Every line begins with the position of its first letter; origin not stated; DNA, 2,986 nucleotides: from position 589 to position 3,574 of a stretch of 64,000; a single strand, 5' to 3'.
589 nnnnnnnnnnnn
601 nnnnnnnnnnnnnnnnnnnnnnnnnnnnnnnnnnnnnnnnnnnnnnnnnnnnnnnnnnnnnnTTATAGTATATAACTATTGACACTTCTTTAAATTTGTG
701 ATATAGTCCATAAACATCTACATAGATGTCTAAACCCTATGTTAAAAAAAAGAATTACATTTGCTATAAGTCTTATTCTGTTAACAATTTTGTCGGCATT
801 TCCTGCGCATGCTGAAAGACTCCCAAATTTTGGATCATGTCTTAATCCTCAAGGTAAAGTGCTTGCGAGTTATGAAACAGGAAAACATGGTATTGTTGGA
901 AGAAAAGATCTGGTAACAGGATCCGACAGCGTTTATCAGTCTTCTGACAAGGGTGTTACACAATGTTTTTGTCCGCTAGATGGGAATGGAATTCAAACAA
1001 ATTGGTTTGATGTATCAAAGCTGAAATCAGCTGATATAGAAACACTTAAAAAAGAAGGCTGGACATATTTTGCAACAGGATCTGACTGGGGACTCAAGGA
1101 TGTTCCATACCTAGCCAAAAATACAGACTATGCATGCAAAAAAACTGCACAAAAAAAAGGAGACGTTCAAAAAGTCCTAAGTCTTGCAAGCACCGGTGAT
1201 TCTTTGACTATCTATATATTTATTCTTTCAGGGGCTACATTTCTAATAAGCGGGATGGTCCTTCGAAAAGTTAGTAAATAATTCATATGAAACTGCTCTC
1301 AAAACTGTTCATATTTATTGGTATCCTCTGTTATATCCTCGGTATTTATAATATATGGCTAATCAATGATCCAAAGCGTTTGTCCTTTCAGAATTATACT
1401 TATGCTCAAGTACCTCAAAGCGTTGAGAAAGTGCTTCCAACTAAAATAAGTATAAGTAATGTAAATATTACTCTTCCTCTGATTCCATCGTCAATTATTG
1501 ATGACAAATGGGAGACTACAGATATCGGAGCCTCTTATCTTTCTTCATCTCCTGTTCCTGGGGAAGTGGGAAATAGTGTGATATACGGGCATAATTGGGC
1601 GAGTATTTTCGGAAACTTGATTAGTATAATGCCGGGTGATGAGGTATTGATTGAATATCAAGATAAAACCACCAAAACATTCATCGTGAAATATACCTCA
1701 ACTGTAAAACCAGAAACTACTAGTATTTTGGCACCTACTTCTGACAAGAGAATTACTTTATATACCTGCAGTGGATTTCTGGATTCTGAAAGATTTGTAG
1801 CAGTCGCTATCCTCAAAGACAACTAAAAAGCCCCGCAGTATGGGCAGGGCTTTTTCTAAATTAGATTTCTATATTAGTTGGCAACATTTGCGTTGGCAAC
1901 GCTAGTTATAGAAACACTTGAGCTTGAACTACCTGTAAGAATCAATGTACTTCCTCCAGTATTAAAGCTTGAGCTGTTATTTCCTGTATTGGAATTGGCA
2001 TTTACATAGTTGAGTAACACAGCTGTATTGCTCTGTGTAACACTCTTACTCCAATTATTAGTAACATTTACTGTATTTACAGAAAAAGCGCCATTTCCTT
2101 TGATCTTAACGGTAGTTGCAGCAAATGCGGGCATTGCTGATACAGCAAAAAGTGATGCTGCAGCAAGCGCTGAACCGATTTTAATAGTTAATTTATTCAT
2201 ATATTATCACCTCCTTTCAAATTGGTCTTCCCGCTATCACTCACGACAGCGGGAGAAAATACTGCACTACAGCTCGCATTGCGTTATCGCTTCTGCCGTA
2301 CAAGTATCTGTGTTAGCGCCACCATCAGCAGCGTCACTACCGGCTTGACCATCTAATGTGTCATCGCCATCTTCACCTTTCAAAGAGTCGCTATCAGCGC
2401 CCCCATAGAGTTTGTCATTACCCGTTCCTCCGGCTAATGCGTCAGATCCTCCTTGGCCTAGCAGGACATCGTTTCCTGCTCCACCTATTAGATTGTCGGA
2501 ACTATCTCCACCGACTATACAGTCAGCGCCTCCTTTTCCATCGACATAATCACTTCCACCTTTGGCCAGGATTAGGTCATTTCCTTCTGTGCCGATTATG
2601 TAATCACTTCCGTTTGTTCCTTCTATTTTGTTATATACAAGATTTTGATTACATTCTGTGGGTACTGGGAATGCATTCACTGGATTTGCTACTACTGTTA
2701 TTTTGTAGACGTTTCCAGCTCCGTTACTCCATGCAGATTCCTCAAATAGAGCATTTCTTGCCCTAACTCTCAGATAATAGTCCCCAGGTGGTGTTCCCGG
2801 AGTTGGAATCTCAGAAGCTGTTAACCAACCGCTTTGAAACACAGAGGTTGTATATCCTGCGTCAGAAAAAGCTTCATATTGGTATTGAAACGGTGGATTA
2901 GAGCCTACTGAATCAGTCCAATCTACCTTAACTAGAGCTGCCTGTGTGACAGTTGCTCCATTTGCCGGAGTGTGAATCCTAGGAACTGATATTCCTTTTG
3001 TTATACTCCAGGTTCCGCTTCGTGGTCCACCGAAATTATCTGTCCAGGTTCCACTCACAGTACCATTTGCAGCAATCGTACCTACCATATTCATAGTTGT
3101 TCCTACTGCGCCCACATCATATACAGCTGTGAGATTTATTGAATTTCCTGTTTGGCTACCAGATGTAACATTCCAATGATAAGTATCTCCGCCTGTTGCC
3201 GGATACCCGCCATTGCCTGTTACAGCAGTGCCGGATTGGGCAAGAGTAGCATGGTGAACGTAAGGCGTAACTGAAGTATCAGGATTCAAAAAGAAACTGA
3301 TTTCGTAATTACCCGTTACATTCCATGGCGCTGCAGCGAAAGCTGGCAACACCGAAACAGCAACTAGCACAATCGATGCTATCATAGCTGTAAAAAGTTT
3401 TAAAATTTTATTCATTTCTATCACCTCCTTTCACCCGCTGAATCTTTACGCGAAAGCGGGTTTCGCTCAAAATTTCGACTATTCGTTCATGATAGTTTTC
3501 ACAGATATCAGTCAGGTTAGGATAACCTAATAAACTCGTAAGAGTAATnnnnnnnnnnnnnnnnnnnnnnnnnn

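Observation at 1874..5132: SipW-like (ER-type) signal peptidase cluster with TasA/camelysin-like cognate proteins; peptidase carries its own substrate-like motif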

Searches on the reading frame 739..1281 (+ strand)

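Call 3: search_protein_families(library=pfam, proteins=[window:739-1281:+], max_evalue=0.1)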
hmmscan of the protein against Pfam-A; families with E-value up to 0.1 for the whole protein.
window:739-1281:+ (180 aa): 1 family
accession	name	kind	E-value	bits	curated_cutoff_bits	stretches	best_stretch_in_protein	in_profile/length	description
PF24532.2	FIBL-2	-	0.073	13.3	27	1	70-85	7-22/30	Fibulin-2 domain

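Call 4: search_protein_families(library=ncbifam, proteins=[window:739-1281:+], max_evalue=0.1)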
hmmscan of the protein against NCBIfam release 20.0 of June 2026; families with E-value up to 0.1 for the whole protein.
window:739-1281:+ (180 aa): 0 families

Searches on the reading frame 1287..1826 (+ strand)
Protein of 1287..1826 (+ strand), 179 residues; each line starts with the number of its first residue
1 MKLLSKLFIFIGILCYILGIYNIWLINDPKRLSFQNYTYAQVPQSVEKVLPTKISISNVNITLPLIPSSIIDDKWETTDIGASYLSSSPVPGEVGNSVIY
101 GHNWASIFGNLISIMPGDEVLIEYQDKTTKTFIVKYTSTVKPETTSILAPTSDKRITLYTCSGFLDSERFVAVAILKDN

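Call 3: search_protein_families(library=pfam, proteins=[window:1287-1826:+], max_evalue=0.1)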
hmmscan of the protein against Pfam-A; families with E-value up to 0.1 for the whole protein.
window:1287-1826:+ (179 aa): 2 families
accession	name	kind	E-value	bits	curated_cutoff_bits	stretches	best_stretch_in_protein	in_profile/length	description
PF04203.18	Sortase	-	2.1e-20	73.1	26.6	1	54-174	1-122/125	Sortase domain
PF05915.17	TMEM_230_134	-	0.062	13.9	26.8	0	5-30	80-105/119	Transmembrane proteins 230/134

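Call 4: search_protein_families(library=ncbifam, proteins=[window:1287-1826:+], max_evalue=0.1)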
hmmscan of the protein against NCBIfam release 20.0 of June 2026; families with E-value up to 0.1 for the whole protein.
window:1287-1826:+ (179 aa): 8 families
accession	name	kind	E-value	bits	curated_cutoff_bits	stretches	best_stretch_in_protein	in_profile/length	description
NF033748.1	class_F_sortase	subfamily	1.5e-11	44.1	166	1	44-167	4-139/155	class F sortase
NF033745.1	class_C_sortase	subfamily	3.3e-10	40.1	160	1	37-163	80-206/220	class C sortase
TIGR03784.1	marine_sortase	equivalog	1.1e-09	38.1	158.25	1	80-164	76-159/174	class GN sortase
NF033747.1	class_E_sortase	subfamily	2.3e-09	37.4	160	1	80-177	98-206/211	class E sortase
TIGR01076.1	sortase_fam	subfamily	1.2e-08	34.9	39.35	1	54-166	3-116/136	sortase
NF058671.1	sortase_SrtD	exception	2.9e-08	33.6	140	1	76-164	85-171/187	class D sortase, LPxTATN-specific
NF033746.1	class_D_sortase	subfamily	1.1e-07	31.7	165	1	76-164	31-117/135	class D sortase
NF047566.1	SE1626_fam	equivalog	0.062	13.1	70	0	1-21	1-21/55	SE1626 family protein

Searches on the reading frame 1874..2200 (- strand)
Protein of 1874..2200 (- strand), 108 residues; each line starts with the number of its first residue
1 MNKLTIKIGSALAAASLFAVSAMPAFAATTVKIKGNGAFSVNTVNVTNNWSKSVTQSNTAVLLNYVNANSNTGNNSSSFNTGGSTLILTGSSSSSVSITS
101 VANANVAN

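Call 3: search_protein_families(library=pfam, proteins=[window:1874-2200:-], max_evalue=0.1)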
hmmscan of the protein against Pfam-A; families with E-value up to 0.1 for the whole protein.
window:1874-2200:- (108 aa): 0 families

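Call 4: search_protein_families(library=ncbifam, proteins=[window:1874-2200:-], max_evalue=0.1)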
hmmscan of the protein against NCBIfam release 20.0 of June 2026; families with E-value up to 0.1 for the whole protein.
window:1874-2200:- (108 aa): 0 families

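Call 5: search_protein_families(library=ncbifam, proteins=[window:1874-2200:-], max_evalue=10)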
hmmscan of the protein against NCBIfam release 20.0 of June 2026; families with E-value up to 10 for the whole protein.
window:1874-2200:- (108 aa): 2 families
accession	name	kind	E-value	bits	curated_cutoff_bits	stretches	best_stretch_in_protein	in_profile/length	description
NF001033.0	PRK00114.1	equivalog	0.12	11.4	244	1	6-49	42-84/297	Hsp33 family molecular chaperone HslO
NF047414.1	BRANT_His_rich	hypoth_equivalog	1.1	10.3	44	1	8-45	5-37/62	His-rich protein BRANT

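Call 30: find_homologous_proteins(query=window:1874-2200:-)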
Query window:1874-2200:- (108 aa): 4 proteins with E <= 0.001 among 27 candidates.
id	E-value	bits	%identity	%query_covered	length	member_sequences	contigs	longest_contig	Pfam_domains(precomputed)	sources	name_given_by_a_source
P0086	6.1e-28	114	61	98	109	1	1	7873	-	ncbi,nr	ncbi:MAG TPA: hypothetical protein VNA13_03605 [Xanthomonadales bacterium]|nr:hypothetical protein [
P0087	4.8e-16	76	58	78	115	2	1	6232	-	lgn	-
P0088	2.2e-14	71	47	94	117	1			-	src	-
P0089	2.8e-7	48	46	77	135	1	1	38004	-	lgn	-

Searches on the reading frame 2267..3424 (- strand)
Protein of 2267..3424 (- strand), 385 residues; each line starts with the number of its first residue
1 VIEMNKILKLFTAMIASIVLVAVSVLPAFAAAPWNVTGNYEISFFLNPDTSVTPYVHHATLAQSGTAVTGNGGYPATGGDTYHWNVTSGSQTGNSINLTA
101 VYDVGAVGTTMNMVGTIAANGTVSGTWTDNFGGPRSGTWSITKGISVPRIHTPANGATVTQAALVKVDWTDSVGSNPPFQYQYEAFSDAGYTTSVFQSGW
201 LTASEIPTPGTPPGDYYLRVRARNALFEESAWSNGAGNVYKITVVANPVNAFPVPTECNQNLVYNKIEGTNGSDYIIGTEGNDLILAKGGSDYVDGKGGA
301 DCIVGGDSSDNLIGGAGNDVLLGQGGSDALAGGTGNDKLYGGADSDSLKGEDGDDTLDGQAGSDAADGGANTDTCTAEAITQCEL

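Call 3: search_protein_families(library=pfam, proteins=[window:2267-3424:-], max_evalue=0.1)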
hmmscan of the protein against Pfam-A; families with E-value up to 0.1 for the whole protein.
window:2267-3424:- (385 aa): 1 family
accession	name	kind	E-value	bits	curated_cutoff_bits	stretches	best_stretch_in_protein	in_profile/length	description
PF00353.25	HemolysinCabind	-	9.2e-19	67.5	23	3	305-339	2-36/36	RTX calcium-binding nonapeptide repeat (4 copies)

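Call 4: search_protein_families(library=ncbifam, proteins=[window:2267-3424:-], max_evalue=0.1)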
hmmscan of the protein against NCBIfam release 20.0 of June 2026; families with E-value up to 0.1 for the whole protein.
window:2267-3424:- (385 aa): 8 families
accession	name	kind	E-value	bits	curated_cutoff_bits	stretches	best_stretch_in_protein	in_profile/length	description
NF046115.1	Ca_rpt_SMc04171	equivalog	1.4e-14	54.2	625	2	262-346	398-487/574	SMc04171 family calcium-binding repeat protein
NF033943.0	RTX_toxin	subfamily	7.5e-13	47.6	1000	1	268-373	691-797/930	RTX family hemolysin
NF033203.1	entero_EhxA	exception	9.1e-12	43.9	2000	1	266-365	731-830/997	enterohemolysin EhxA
NF053766.1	ZapA_metallo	exception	4.4e-07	29.3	940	1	310-365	331-386/483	ZapA family metalloprotease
NF050046.1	PueAB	exception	7.9e-07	27.9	670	2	270-321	366-417/616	polyurethane esterase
NF035945.1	Zn_serralysin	subfamily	1e-06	28.2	500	2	296-344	324-372/462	serralysin family metalloprotease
NF053819.1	EF0750_LPXTG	subfamily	0.0004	20.8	47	1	4-90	1-89/105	EF2685/EF0750 family sortase-dependent surface protein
NF012172.1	FOX-MOX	exception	0.036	13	700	1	236-273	305-342/382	FOX/MOX family class C beta-lactamase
